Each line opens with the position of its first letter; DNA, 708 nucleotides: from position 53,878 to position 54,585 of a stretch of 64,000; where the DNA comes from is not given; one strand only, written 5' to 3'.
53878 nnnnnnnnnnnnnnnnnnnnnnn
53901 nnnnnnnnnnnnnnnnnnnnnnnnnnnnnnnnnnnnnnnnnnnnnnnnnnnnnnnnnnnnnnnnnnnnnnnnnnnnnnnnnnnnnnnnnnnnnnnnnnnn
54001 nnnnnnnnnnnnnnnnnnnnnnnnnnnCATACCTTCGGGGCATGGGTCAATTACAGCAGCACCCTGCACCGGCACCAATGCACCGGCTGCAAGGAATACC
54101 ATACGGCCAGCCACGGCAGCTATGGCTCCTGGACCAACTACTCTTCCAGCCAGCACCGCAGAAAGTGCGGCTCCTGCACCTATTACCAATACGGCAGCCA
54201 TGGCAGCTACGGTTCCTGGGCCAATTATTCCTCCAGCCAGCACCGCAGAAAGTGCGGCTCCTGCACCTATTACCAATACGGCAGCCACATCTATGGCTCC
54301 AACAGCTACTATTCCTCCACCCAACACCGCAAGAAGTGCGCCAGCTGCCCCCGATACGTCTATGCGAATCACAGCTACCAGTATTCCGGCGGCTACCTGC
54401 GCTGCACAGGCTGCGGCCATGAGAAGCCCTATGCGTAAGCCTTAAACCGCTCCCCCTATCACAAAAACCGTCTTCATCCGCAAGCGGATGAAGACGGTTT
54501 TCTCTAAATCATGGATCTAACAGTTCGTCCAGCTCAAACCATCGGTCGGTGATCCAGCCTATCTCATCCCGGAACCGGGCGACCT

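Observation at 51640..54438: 932-aa secreted protein ending in ~17 tandem His/Cys modules (H-x3-C-x2-C-x7-H)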

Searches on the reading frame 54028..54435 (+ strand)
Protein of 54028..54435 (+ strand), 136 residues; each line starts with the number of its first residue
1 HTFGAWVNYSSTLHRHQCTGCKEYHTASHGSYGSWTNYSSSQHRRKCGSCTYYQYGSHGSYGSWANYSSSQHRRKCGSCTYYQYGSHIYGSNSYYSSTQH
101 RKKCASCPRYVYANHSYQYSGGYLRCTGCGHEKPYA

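Call 40: predict_structure(alignment_id=A2)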
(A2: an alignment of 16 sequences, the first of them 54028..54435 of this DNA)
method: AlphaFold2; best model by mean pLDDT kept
length: 136 residues; sequences in the alignment: 16
mean_pLDDT: 94.4   pTM: 0.68
mean pLDDT of the five models: 94.4, 93.1, 93.1, 92.9, 92.0
residues with pLDDT >= 90: 126; 70-90: 9; 50-70: 1; < 50: 0
segments of 3 or more residues with pLDDT < 50: none
pLDDT, mean of each block of 10 residues (from residue 1): 94 95 95 95 96 94 96 96 96 95 97 93 90 84
secondary structure, 60 per line:
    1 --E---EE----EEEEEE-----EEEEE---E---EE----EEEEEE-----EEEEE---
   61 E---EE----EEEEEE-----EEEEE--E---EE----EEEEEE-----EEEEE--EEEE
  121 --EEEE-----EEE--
elements in order: E13-18 E24-28 E42-47 E53-57 E71-76 E82-86 E99-104 E110-114 E117-120 E123-126 E132-134
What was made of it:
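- On Zinc ribbon fold: The AF2 DSSP pattern in each unit is a bridge at 3, bridges at 7-8, a strand at 13-18, a 5-residue CxxC turn and a strand at 24-28, at pLDDT 94 (call 40).
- AF2 of aa 797-932 with a 16-row alignment gives pLDDT 94.4 with regular hairpins (call 40). The ligands are embedded in a confidently predicted fold as knuckle and strand residues, which is typical of structural sites (call 40).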

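Call 43: fold_search(model_id=the predicted structure, library=pdb)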
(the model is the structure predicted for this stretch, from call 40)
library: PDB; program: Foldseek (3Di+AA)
matches with E <= 10: 290; with E <= 0.001: 0
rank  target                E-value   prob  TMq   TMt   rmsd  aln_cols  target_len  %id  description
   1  3p1l                  1.3e-01  0.21  0.18  0.07  20.9       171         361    8  Crystal structure of Escherichia coli BamB, a lipoprotein component of the beta-barrel assembly machinery complex, nativ (released 2010-12-22)
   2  6rji                  1.5e-01  0.18  0.19  0.16  19.2       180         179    7  X-ray structure of the elongation factor P of S. aureus (released 2020-04-01)
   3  8xgc_M                2.1e-01  0.16  0.18  0.09  15.2       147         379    6  Structure of yeast replisome associated with FACT and histone hexamer, Composite map (released 2024-02-14)
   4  8bbe_C                3.8e-01  0.14  0.19  0.06  20.1       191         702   10  Structure of the IFT-A complex; IFT-A2 module (released 2022-12-21)
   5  8bbg_C                3.8e-01  0.14  0.19  0.04  20.1       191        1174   10  Structure of the IFT-A complex; anterograde IFT-A train model (released 2022-12-21)
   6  9h5k_G                4.4e-01  0.09  0.16  0.04  20.8       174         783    7  Cryo-EM structure of the SEAC-EGOC supercomplex (released 2025-11-05)
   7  6rk3_MODEL_1_A        5.4e-01  0.10  0.19  0.15  20.9       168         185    8  Solution structure of the ribosome Elongation Factor P (EF-P) from Staphylococcus aureus (released 2020-03-11)
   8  9a6x_B                6.0e-01  0.11  0.20  0.15  20.9       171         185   11  Integrative model of PTAS-EFP by crosslinking MS and deep learning (released 2024-09-18)
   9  7tt1_B                6.4e-01  0.12  0.18  0.10  18.9       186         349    4  BamABCDE bound to substrate EspP class 4 (released 2022-03-30)
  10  5fsb_A                7.1e-01  0.09  0.17  0.11  22.1       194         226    8  Structure of tectonin 2 from laccaria bicolor in complex with 2-o-methyl-methyl-seleno-beta-l-fucopyranoside (released 2017-03-29)
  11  8p4c_Z                7.5e-01  0.09  0.16  0.07  26.6       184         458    4  Structural insights into human co-transcriptional capping - structure 3 (released 2023-08-16)
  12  1yby_A                8.3e-01  0.09  0.19  0.16  19.1       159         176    7  Conserved hypothetical protein Cth-95 from Clostridium thermocellum (released 2005-02-01)
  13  9fyx_Z                9.2e-01  0.09  0.16  0.05  19.9       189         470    6  Influenza A/H7N9 polymerase pre-cleavage cap-snatching complex (released 2025-07-16)
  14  8rap_Z                9.2e-01  0.08  0.17  0.06  16.1       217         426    4  Structure of Sen1-ADP.BeF3 bound RNA Polymerase II pre-termination complex (released 2024-10-30)
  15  9h6g_A                9.2e-01  0.08  0.17  0.04  27.8       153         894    8  Inactive Bacteroides ovatus GH98 endoxylanase E361A in complex with arabino-xylooligosaccharide (released 2025-11-05)
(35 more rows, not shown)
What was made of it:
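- Tried and rejected: The top-ranked rows are meaningless long alignments at rmsd about 20 A (call 43).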

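Call 65: find_related_loci(query=A4, collection=genome_contigs, flank=5000)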
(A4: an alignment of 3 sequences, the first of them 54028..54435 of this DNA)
Query A4 (136 aa) in genome_contigs; peptide patterns used: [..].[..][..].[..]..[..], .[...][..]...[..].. (x = any residue, [..] = any of these).
25 stretches matched a pattern; 3 encode a relative of the query (tblastn E <= 1e-3); 3 distinct loci.
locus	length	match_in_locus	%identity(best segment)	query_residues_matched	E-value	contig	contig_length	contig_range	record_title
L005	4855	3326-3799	54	1-130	1e-17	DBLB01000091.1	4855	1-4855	MAG TPA_asm: Clostridiales bacterium UBA735 UBA735_contig_5397, whole genome shotgun sequence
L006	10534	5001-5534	42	1-119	1e-13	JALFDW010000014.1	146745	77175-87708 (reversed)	MAG: bacterium isolate SUG591 k141_34993, whole genome shotgun sequence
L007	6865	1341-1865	48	18-119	8e-12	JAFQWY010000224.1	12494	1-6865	MAG: Clostridia bacterium isolate RGIG2226 Goat_Colon.Co__c1621112, whole genome shotgun sequence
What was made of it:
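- Tried and rejected: A tighter alignment returned only three Clostridia MAG loci (call 65).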

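Call 71: fold_search(model_id=the predicted structure, library=viral)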
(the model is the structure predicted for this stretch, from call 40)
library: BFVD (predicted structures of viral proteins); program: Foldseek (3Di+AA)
matches with E <= 10: 315; with E <= 0.001: 1
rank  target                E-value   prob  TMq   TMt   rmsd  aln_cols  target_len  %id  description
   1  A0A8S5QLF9            2.1e-04  1.00  0.21  0.05  17.9       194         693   14  S-layer homology domain (Fragment) [Podoviridae sp. ctdRZ1]
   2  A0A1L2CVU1            1.8e-02  0.28  0.14  0.10  21.4       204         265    8  Kelch-like protein [Pectobacterium phage vB_PcaM_CBB]
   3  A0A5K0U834            4.2e-02  0.38  0.17  0.17  13.9       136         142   10  Uncharacterized protein [Yasminevirus sp. GU-2018]
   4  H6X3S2                9.3e-02  0.12  0.12  0.05  23.2       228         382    8  Zinc-ribbon domain-containing protein [Klebsiella phage vB_KleM_RaK2]
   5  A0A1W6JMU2            1.6e-01  0.21  0.16  0.09  18.8       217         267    7  Zinc-ribbon domain-containing protein [Lactococcus phage AM11]
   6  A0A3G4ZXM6            2.2e-01  0.80  0.19  0.25   8.7        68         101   16  Uncharacterized protein [Edafosvirus sp.]
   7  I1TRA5                2.4e-01  0.20  0.19  0.11  21.0       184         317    8  Uncharacterized protein [Cronobacter phage CR3]
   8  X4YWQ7                3.3e-01  0.60  0.17  0.30  11.0        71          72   13  Uncharacterized protein [Lactococcus phage P118]
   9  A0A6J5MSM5            3.3e-01  0.13  0.20  0.09  15.6       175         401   12  Uncharacterized protein [uncultured Caudovirales phage]
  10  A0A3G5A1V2            3.7e-01  0.13  0.17  0.08  20.3       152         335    8  Uncharacterized protein (Fragment) [Faunusvirus sp.]
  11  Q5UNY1                3.9e-01  0.14  0.18  0.07  19.4       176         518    6  Putative BTB/POZ domain and WD-repeat protein R731 [Acanthamoeba polyphaga mimivirus]
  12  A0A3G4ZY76            3.9e-01  0.13  0.18  0.08  19.1       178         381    9  Uncharacterized protein [Faunusvirus sp.]
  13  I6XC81                4.3e-01  0.13  0.19  0.15  22.2       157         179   10  Uncharacterized protein [Vibrio phage phi-pp2]
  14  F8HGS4                4.5e-01  0.16  0.16  0.08  19.7       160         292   11  (no name in the UniProt tables at hand)
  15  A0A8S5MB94            4.5e-01  0.15  0.20  0.12  13.7       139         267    6  Uncharacterized protein [Podoviridae sp. ct53O25]
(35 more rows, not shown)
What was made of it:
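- Tried and rejected: The BFVD search gave one hit, an SLH-domain fragment, probably a bacterial-type protein with a similar array (call 71).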
